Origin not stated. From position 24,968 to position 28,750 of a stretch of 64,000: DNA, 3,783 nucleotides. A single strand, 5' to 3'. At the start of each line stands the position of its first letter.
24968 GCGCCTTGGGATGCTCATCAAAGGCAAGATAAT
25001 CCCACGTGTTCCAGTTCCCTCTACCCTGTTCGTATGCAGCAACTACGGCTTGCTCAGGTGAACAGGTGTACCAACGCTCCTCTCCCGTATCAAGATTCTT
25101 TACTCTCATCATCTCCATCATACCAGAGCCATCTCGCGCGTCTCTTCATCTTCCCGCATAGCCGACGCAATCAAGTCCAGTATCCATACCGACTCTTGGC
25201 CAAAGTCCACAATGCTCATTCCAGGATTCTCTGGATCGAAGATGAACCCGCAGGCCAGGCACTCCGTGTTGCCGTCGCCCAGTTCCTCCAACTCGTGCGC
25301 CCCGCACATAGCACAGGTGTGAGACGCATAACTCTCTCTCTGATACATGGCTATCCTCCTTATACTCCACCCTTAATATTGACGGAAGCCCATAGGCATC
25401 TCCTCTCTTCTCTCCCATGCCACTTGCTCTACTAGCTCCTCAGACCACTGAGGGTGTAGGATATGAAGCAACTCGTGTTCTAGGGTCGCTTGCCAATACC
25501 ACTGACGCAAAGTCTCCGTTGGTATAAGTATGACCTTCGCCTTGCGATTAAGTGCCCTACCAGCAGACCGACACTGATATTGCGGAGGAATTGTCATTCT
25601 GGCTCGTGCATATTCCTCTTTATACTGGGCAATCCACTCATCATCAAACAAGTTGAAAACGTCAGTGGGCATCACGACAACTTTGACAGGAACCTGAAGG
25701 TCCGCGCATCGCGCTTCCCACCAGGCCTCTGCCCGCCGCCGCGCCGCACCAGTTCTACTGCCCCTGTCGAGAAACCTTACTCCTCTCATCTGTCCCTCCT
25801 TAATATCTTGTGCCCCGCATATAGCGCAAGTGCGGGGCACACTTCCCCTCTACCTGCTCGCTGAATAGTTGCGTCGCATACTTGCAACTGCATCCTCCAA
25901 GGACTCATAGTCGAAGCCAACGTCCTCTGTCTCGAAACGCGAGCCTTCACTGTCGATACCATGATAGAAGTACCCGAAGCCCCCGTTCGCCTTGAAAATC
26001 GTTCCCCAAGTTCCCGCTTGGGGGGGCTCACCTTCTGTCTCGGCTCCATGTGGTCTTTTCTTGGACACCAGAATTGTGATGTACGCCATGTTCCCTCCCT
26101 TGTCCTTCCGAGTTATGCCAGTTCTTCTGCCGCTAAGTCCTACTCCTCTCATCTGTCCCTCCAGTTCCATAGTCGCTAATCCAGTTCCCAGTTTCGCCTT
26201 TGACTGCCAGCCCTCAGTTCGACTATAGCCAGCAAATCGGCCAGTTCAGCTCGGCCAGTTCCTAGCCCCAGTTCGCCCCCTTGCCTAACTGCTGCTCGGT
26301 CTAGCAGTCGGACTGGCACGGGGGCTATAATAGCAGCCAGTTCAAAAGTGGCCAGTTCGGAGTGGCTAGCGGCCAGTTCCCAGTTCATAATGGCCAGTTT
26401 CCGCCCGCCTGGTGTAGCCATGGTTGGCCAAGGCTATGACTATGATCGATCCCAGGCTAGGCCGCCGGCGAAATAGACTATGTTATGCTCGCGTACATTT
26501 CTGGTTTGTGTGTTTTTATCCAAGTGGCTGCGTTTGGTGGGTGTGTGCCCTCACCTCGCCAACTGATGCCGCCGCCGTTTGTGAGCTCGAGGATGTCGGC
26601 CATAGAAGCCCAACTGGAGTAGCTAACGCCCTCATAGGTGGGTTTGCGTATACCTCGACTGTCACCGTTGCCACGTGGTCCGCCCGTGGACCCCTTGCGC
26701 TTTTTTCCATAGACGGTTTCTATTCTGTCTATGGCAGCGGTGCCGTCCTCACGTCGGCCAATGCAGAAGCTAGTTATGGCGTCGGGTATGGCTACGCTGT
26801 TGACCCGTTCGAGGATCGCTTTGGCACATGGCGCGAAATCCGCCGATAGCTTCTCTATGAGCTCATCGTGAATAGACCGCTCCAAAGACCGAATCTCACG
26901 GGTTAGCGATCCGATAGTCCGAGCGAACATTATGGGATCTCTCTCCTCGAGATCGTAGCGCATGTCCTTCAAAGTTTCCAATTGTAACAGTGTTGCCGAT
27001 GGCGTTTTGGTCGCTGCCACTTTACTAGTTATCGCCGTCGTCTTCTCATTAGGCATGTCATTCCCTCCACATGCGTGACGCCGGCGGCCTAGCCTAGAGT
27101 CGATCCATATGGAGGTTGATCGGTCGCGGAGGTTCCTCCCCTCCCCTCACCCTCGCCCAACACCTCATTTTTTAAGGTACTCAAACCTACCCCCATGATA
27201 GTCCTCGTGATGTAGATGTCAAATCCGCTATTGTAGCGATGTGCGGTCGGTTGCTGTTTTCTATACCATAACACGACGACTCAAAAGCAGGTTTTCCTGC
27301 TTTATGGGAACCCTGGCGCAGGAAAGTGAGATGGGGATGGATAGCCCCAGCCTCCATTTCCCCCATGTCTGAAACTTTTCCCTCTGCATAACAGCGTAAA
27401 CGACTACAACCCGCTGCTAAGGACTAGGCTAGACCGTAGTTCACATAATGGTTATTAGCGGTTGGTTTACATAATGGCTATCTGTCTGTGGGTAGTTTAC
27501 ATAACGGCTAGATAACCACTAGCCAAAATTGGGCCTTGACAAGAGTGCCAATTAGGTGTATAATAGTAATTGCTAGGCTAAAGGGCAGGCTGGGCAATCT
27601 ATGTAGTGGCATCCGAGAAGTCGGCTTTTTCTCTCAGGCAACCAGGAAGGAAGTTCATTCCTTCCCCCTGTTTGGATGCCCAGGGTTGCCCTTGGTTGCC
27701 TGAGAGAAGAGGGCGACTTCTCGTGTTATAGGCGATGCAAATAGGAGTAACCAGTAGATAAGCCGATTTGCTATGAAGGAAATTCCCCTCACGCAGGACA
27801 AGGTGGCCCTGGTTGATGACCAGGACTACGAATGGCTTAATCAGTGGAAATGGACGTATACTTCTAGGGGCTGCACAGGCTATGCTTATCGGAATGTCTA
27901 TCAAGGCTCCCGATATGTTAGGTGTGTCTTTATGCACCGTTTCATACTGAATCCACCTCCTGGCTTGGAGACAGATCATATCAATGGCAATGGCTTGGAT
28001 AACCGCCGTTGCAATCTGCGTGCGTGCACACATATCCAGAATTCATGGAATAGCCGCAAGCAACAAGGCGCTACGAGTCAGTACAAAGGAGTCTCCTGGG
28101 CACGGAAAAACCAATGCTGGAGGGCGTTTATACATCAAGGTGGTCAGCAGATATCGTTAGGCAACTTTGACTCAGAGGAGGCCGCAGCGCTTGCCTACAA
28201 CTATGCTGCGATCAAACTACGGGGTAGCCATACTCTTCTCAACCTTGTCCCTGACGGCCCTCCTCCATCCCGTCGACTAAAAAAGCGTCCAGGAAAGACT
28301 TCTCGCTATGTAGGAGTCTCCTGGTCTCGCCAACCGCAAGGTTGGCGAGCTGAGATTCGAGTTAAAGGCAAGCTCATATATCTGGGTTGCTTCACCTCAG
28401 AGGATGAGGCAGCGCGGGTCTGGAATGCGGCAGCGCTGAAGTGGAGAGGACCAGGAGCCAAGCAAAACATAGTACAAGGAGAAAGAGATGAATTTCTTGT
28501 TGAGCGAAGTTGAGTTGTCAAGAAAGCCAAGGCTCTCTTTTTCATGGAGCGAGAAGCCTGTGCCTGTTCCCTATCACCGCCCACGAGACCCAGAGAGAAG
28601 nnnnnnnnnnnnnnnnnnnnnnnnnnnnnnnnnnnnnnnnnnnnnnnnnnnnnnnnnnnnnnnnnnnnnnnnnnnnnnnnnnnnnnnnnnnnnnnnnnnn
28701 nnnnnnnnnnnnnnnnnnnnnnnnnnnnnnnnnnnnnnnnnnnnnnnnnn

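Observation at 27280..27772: Late-region control element: three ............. boxes, a perfect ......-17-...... promoter and a 110-nt compound hairpin leader upstream of an HNH endonuclease and the terminase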

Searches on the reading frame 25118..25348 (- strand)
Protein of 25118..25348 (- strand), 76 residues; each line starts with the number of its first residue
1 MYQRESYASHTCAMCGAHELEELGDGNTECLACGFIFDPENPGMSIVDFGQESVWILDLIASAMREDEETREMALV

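Call 83: search_protein_families(library=phrogs, proteins=[window:25118-25348:-], max_evalue=0.01)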
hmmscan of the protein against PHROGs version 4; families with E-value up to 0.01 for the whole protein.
window:25118-25348:- (76 aa): 1 family
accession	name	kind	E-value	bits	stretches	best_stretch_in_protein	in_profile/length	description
phrog_506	-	integration and excision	0.0055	16.9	1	5-38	317-351/403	transposase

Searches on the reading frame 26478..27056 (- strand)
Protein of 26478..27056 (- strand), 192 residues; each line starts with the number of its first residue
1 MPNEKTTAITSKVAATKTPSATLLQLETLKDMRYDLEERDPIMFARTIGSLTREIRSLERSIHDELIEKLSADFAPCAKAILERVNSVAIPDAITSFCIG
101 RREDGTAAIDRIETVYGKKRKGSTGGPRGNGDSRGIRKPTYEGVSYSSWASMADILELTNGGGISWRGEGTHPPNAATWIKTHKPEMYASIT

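Call 12: search_protein_families(library=pfam, proteins=[window:26478-27056:-], max_evalue=0.01)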
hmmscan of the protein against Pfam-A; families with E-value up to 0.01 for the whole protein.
window:26478-27056:- (192 aa): 0 families

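Call 13: search_protein_families(library=phrogs, proteins=[window:26478-27056:-], max_evalue=0.001)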
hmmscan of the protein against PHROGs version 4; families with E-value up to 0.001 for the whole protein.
window:26478-27056:- (192 aa): 0 families

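Call 14: find_related_loci(query=window:26478-27056:-, collection=viral_contigs, flank=6000)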
Query window:26478-27056:- (192 aa) in viral_contigs; peptide patterns used: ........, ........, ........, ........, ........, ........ (x = any residue, [..] = any of these).
11 stretches matched a pattern, but none encodes a relative of the query by tblastn (E <= 1e-3).

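Call 21: find_homologous_proteins(query=window:26478-27056:-)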
Query window:26478-27056:- (192 aa): 1 proteins with E <= 0.001 among 100 candidates.
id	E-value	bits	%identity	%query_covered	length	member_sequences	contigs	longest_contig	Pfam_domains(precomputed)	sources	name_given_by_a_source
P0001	1.3e-122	424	100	100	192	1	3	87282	-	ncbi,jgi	-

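Call 25: list_cluster_members(proteins=[window:26478-27056:-, window:27773-28513:+, window:30857-31717:+, window:33843-35303:+])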
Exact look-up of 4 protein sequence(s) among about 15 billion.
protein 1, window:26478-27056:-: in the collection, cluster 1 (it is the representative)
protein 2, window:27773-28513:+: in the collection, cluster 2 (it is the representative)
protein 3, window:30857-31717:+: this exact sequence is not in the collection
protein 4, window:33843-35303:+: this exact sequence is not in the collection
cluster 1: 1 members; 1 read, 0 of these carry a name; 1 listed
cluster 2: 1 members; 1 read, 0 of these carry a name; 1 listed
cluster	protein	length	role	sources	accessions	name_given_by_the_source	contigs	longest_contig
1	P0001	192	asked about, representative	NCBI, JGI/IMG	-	-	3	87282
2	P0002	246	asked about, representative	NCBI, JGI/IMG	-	-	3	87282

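Call 69: search_protein_families(library=ncbifam, proteins=[window:26478-27056:-], max_evalue=0.01)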
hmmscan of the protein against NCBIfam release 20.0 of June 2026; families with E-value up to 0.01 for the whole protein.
window:26478-27056:- (192 aa): 0 families

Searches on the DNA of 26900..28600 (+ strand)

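Call 9: search_dna_similar(query=window:27000-28600:+, collection=phages, mode=distant)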
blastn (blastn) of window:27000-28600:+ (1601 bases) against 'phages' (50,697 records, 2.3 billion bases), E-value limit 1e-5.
No match.

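Call 24: search_rna_families(source=window, start=26900, end=27900, threshold=evalue, max_evalue=10)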
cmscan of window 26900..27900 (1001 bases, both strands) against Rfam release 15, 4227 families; matches with E-value up to 10: 2.
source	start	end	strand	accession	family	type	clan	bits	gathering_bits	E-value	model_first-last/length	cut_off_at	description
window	27614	27723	-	RF04147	MIR6224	Gene; miRNA;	-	22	171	0.089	1-176/176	no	MIR6224 microRNA precursor family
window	27624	27782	+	RF01884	LINC00901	Gene; lncRNA;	-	15.6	55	2.8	1-152/152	no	Non-coding RNA BC040587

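Call 100: build_rna_model(alignment_id=A4, structure=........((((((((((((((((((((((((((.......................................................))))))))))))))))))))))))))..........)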
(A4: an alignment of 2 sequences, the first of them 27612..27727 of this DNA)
Model R1 built from alignment A4 (2 sequences, 125 columns); structure: as given.
model positions 125; base pairs 26; branch points 0; effective number of sequences 1.61; information 0.589 bits per position. Calibrated on 0.2 Mb of random sequence (short: E-values are rough).
structure used (alignment columns):
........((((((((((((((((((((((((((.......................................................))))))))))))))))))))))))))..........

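Call 101: search_with_rna_model(model_id=R1, sources=[window, L018, L019, L020, L021, L022, L023, L052, L053], max_evalue=10)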
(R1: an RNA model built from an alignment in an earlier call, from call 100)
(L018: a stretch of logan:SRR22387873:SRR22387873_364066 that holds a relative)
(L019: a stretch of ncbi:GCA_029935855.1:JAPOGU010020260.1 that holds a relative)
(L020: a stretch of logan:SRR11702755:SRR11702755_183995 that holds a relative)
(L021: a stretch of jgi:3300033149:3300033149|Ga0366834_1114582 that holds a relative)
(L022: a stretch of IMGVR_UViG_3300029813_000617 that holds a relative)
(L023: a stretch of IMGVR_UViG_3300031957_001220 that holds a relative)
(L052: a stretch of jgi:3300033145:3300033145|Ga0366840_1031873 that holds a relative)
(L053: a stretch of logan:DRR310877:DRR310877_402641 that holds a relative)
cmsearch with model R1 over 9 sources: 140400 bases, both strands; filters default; matches with E-value up to 10: 5.
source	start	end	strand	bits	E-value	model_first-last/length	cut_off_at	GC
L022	6186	6308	+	130.8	6.6e-39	1-125/125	no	0.53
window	27612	27727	+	123.2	1.7e-36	1-125/125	no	0.54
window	27610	27725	-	44.8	1.5e-11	1-125/125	no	0.55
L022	6186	6306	-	33.1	7.6e-08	1-125/125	no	0.53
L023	3973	4021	+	11.5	0.55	41-89/125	no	0.35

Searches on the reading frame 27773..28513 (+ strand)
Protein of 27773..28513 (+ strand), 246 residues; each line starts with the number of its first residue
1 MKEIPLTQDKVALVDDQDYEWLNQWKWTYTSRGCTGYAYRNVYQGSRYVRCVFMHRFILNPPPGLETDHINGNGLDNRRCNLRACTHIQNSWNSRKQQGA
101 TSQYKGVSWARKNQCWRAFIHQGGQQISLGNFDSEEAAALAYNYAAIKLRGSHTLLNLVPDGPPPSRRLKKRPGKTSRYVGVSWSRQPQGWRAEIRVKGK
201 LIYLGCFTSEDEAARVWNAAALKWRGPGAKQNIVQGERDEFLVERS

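Call 12: search_protein_families(library=pfam, proteins=[window:27773-28513:+], max_evalue=0.01)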
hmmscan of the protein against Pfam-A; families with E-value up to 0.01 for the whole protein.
window:27773-28513:+ (246 aa): 2 families
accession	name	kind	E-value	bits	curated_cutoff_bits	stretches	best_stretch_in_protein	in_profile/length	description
PF00847.26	AP2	-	1.4e-12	48.2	33.3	1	103-151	2-53/54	AP2 domain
PF13392.12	HNH_3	-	1.1e-05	25.4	24.8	1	62-91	16-45/46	HNH endonuclease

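Call 13: search_protein_families(library=phrogs, proteins=[window:27773-28513:+], max_evalue=0.001)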
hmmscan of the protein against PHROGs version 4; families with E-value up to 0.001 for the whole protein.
window:27773-28513:+ (246 aa): 17 families
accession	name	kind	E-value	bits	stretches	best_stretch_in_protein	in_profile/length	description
phrog_99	-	DNA, RNA and nucleotide metabolism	1.4e-52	180.7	2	35-157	145-267/383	HNH endonuclease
phrog_4578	-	DNA, RNA and nucleotide metabolism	1.1e-33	116.9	2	60-148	25-113/130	HNH endonuclease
phrog_3593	-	DNA, RNA and nucleotide metabolism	2.2e-24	87.3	2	55-152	102-199/210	HNH endonuclease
phrog_374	-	DNA, RNA and nucleotide metabolism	2e-17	64.2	2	53-149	318-406/617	HNH endonuclease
phrog_36769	-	unknown function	2.5e-17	64.3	1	39-143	231-341/367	-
phrog_953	-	DNA, RNA and nucleotide metabolism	5.8e-16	59.8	2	175-220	311-357/420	HNH endonuclease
phrog_13470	-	DNA, RNA and nucleotide metabolism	5e-12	47.2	2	89-146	82-138/152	HNH endonuclease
phrog_24751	-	DNA, RNA and nucleotide metabolism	2.2e-10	41.6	2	184-222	16-54/65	HNH endonuclease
phrog_59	-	DNA, RNA and nucleotide metabolism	4.8e-08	33.8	1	34-143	173-257/423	HNH endonuclease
phrog_959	-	DNA, RNA and nucleotide metabolism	1.9e-07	31.9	1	35-104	42-116/138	HNH endonuclease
phrog_1492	-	DNA, RNA and nucleotide metabolism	3.8e-07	30.6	1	33-115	94-173/414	HNH endonuclease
phrog_4947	-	unknown function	8.5e-06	27.4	0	101-143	54-96/121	-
phrog_826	-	DNA, RNA and nucleotide metabolism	1.3e-05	25.9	1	24-96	85-160/281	HNH endonuclease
phrog_35306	-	unknown function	4.1e-05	24.9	0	176-223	28-71/90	-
phrog_9632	-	unknown function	0.00066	21.1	0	103-142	32-69/97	-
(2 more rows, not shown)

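Call 16: find_encoding_contigs(protein=window:27773-28513:+, flank=3000, max_places=6)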
Protein window:27773-28513:+ (246 aa): 3 contigs read that carry it; 1 place shown.
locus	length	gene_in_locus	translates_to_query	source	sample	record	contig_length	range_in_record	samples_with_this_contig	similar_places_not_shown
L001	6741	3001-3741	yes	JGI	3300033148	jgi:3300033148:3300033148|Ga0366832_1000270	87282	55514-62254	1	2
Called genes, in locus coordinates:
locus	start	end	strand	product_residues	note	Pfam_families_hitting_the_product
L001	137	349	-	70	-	-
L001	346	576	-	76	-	-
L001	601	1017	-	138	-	-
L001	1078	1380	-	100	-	-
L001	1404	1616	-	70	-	-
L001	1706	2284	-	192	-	-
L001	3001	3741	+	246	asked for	PF13392:HNH_3 (weak), PF00847:AP2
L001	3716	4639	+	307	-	-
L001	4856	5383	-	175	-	PF18907:DUF5662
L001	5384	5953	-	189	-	-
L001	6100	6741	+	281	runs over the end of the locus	-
